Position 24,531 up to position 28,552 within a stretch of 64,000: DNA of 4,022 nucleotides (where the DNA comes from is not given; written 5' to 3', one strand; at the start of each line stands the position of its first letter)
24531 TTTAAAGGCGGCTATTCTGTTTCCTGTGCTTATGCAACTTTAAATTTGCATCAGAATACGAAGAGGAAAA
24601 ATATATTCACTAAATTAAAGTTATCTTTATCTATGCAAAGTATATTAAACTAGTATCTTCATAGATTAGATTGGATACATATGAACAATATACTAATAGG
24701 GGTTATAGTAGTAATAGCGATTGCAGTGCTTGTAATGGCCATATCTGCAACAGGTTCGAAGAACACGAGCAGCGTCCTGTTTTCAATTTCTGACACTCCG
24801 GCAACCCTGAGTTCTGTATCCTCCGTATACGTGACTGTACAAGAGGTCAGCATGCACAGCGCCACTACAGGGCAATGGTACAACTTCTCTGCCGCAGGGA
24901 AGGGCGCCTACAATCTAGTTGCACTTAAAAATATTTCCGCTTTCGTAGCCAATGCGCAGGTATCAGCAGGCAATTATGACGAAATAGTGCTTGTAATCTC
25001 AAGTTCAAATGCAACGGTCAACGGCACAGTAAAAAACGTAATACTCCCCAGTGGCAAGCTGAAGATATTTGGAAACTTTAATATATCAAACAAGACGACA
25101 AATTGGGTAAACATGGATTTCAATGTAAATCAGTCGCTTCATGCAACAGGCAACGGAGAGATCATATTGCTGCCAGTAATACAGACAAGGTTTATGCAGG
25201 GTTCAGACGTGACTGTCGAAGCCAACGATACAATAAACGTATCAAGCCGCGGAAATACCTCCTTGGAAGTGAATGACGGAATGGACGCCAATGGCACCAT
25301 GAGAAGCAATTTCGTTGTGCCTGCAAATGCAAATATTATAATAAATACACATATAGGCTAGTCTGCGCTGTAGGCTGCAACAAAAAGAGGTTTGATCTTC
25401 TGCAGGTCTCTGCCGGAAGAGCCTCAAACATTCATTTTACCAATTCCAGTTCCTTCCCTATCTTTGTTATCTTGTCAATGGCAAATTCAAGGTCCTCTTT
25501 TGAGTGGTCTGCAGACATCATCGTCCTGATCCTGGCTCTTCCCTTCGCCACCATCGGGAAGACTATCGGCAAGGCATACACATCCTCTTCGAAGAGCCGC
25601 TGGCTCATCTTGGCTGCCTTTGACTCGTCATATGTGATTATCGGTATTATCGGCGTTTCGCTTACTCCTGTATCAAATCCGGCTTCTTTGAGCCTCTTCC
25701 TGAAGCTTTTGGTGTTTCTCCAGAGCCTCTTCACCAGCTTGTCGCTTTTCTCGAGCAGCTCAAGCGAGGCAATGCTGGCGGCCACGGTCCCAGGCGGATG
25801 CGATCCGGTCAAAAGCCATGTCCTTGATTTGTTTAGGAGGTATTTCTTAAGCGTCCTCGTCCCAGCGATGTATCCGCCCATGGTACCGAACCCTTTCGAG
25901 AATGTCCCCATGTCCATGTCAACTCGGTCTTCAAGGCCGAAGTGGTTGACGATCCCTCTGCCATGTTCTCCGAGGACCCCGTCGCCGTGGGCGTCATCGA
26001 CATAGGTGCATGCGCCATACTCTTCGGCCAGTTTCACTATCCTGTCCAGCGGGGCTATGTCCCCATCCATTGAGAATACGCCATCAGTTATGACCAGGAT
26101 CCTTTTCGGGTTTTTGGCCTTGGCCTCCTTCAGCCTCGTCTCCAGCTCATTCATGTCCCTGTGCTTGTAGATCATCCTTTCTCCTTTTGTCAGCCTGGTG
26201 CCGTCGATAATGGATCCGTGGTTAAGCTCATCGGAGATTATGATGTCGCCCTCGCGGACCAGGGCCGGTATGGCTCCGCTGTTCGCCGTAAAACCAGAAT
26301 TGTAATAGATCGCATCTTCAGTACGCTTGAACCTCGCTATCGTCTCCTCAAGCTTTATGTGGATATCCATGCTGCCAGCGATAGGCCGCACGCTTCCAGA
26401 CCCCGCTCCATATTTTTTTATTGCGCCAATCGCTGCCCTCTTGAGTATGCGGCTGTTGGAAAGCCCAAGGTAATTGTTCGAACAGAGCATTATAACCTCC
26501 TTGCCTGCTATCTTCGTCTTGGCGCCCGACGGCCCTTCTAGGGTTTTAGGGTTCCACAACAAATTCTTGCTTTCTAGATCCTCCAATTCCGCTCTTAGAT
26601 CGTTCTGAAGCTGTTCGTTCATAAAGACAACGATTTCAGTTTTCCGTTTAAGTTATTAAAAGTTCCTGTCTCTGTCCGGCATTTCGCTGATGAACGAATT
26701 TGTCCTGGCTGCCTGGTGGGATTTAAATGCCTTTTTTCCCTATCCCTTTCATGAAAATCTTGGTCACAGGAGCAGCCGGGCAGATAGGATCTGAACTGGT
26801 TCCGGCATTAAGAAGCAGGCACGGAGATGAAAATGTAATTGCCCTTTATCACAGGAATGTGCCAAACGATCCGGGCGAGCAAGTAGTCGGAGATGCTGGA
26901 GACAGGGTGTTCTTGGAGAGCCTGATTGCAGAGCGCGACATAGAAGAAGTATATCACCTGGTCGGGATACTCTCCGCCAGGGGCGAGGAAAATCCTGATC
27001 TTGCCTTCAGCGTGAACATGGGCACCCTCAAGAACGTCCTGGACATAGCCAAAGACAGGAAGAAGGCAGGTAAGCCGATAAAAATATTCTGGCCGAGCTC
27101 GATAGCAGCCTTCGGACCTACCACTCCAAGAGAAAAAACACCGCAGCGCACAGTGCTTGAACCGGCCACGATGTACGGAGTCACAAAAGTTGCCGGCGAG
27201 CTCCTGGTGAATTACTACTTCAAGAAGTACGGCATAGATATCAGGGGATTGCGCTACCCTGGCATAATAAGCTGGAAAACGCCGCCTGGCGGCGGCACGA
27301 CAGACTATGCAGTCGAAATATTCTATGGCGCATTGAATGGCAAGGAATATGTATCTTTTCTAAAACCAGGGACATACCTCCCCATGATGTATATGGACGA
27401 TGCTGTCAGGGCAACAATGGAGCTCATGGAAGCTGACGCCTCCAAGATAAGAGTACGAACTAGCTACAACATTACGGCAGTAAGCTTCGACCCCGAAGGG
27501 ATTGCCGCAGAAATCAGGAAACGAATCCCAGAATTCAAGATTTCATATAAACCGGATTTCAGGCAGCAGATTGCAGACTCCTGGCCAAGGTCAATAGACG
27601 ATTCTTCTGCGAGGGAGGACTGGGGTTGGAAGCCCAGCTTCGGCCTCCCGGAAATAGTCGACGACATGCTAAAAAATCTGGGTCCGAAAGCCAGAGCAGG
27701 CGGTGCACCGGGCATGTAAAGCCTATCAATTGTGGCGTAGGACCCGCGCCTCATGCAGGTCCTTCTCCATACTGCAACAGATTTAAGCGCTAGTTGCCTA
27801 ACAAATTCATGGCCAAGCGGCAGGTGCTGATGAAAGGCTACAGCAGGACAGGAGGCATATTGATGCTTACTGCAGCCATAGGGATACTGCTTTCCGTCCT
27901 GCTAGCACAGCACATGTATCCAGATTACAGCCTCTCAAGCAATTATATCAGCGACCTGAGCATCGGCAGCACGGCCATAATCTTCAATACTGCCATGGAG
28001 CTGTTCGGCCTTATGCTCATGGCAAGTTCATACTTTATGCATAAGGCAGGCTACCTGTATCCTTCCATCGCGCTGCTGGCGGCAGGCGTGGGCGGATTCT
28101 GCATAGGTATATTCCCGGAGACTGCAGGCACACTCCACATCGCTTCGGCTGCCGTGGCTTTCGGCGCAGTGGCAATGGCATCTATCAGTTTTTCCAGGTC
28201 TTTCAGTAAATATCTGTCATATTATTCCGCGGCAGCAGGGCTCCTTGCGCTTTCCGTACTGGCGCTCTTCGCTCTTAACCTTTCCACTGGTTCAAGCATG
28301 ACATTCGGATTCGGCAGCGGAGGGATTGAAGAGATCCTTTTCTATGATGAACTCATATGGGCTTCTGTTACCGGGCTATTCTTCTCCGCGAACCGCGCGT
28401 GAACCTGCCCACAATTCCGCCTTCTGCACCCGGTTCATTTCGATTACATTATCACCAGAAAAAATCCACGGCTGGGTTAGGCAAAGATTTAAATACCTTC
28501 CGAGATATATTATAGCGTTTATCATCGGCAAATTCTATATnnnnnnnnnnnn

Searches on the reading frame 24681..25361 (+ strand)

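Call 54: search_protein_families(library=pfam, proteins=[window:24681-25361:+], max_evalue=0.001)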
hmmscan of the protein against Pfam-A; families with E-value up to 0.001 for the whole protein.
window:24681-25361:+ (226 aa): 1 family
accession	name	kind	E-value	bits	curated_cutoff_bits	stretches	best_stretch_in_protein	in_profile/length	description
PF14321.11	DUF4382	-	1.2e-21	77.9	25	1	30-165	2-136/136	Domain of unknown function (DUF4382)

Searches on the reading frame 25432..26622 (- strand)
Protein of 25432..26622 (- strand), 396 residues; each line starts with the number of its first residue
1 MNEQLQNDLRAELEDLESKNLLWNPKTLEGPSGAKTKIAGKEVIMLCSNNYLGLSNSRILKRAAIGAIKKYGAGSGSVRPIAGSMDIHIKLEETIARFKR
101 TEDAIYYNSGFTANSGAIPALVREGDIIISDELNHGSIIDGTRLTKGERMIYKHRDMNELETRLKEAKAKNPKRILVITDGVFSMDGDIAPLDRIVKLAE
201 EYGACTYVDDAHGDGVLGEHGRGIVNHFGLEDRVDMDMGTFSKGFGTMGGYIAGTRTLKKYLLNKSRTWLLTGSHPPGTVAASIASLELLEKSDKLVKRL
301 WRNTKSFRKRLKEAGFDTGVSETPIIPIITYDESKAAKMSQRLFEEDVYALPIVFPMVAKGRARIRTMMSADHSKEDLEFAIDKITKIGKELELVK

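Call 54: search_protein_families(library=pfam, proteins=[window:25432-26622:-], max_evalue=0.001)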
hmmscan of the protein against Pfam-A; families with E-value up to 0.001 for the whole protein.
window:25432-26622:- (396 aa): 4 families
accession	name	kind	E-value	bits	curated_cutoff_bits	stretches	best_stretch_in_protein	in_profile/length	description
PF00155.27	Aminotran_1_2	-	2.4e-62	211.7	19.7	1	42-385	2-361/361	Aminotransferase class I and II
PF01053.26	Cys_Met_Meta_PP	-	4.1e-06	26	27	1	90-216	56-180/381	Cys/Met metabolism PLP-dependent enzyme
PF00266.25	Aminotran_5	-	0.00083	18.9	21.5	0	85-211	42-177/371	Aminotransferase class-V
PF01212.27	Beta_elim_lyase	-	0.00094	19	27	0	90-316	36-235/288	Beta-eliminating lyase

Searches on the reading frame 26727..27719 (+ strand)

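Call 54: search_protein_families(library=pfam, proteins=[window:26727-27719:+], max_evalue=0.001)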
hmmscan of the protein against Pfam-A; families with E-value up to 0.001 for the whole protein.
window:26727-27719:+ (330 aa): 4 families
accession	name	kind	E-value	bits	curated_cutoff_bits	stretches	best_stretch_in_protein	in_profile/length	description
PF01370.27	Epimerase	-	5e-26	92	20.9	1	11-240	1-231/240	NAD dependent epimerase/dehydratase family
PF16363.11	GDP_Man_Dehyd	-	5.3e-19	69.3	27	1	12-314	1-332/332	GDP-mannose 4,6 dehydratase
PF04321.23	RmlD_sub_bind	-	6.6e-10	39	27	1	9-168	1-143/287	RmlD substrate binding domain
PF07993.18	NAD_binding_4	-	4e-05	23.3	20.1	0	92-227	107-255/258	Male sterility protein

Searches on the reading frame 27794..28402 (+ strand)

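Call 54: search_protein_families(library=pfam, proteins=[window:27794-28402:+], max_evalue=0.001)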
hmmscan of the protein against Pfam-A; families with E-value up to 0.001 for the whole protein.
window:27794-28402:+ (202 aa): 1 family
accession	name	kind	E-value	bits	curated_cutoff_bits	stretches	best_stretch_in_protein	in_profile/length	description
PF06197.19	DUF998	-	2.1e-17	63.8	30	1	27-194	3-182/184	Protein of unknown function (DUF998)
